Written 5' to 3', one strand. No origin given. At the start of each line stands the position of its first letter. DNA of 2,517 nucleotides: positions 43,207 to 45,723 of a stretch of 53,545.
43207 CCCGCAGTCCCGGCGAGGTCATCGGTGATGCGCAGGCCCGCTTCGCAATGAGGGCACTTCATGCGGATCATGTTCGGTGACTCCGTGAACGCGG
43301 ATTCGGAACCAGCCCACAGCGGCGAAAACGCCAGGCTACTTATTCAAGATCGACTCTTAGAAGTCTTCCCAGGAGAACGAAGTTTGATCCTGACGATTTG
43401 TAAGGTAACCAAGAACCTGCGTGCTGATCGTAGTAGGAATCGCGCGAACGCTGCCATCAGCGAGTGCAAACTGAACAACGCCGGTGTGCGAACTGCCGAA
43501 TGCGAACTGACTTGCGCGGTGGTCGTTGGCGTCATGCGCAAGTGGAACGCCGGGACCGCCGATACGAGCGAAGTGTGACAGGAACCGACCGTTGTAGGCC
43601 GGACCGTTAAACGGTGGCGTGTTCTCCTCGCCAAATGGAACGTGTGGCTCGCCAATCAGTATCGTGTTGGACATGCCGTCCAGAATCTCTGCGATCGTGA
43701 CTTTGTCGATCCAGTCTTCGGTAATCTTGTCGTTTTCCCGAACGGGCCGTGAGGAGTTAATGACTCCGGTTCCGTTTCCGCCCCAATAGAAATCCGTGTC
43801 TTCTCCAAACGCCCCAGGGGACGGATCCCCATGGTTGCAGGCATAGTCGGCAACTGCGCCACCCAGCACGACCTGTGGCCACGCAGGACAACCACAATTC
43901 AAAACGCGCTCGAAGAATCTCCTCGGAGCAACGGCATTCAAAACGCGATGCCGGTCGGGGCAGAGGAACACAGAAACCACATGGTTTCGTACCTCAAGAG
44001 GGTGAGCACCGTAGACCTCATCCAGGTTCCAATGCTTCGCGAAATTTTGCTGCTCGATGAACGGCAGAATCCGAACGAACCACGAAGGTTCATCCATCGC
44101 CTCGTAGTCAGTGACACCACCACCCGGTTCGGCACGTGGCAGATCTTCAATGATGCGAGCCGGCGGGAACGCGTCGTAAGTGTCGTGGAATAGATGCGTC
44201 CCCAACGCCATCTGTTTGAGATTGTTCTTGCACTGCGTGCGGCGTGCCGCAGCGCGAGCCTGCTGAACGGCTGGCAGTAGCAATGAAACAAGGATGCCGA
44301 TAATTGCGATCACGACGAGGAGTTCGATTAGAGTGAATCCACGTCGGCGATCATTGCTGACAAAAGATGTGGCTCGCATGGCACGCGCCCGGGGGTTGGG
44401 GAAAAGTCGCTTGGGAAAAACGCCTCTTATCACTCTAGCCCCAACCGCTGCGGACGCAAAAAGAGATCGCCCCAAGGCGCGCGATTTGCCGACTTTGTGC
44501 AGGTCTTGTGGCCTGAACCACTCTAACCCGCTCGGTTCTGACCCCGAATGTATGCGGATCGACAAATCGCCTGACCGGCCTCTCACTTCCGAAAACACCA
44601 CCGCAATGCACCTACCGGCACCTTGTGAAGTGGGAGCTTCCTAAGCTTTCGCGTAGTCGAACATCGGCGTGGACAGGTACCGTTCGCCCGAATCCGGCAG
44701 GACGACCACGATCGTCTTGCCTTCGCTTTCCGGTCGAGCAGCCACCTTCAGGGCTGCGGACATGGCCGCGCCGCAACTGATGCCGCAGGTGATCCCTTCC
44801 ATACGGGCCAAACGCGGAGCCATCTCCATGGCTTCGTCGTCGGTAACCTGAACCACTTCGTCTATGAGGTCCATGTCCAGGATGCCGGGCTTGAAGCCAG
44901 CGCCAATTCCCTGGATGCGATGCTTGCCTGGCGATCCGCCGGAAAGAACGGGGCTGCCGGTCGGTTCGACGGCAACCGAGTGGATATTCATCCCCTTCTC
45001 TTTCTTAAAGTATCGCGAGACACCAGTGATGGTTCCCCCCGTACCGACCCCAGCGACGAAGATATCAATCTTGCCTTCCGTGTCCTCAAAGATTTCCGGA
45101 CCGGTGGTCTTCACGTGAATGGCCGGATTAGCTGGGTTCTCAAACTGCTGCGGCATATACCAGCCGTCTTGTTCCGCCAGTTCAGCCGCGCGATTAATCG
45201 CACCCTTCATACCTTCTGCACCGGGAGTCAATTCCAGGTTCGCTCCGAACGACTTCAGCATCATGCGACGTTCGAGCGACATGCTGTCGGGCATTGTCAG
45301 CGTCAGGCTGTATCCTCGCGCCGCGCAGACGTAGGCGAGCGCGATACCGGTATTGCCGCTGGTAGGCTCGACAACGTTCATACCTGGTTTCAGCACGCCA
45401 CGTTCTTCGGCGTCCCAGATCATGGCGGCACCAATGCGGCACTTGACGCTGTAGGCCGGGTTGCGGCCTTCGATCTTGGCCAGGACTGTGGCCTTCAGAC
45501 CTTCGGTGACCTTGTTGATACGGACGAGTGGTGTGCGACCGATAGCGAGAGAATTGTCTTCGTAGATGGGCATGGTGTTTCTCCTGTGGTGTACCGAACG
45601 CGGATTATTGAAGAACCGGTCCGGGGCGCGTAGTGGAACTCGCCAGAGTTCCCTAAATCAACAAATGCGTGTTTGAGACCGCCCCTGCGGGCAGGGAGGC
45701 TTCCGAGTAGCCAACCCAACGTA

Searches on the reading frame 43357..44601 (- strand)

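Call 83: search_protein_families(library=pfam, proteins=[window:43357-44601:-], max_evalue=0.001)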
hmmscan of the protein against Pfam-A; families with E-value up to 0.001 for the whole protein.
window:43357-44601:- (414 aa): 2 families
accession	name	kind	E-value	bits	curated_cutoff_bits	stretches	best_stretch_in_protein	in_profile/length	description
PF07596.16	SBP_bac_10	-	9.5e-43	147.6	23.3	1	113-392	1-265/268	Protein of unknown function (DUF1559)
PF07963.17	N_methyl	-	1.2e-09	37.7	21.2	1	85-108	3-26/27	Prokaryotic N-terminal methylation motif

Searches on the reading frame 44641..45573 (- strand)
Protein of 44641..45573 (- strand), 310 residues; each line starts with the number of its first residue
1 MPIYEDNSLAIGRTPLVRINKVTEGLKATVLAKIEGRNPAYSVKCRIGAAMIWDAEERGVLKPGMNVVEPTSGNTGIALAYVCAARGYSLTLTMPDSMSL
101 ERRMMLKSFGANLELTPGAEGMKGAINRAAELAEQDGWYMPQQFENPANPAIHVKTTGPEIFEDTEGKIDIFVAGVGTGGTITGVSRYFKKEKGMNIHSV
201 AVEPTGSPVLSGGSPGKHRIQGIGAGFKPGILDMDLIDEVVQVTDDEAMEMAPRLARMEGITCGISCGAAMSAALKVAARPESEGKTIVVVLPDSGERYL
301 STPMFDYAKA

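Call 83: search_protein_families(library=pfam, proteins=[window:44641-45573:-], max_evalue=0.001)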
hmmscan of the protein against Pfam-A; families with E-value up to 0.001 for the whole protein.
window:44641-45573:- (310 aa): 1 family
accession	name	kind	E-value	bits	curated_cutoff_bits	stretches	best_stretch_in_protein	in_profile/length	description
PF00291.31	PALP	-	3.5e-79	266.6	35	1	8-294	2-295/295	Pyridoxal-phosphate dependent enzyme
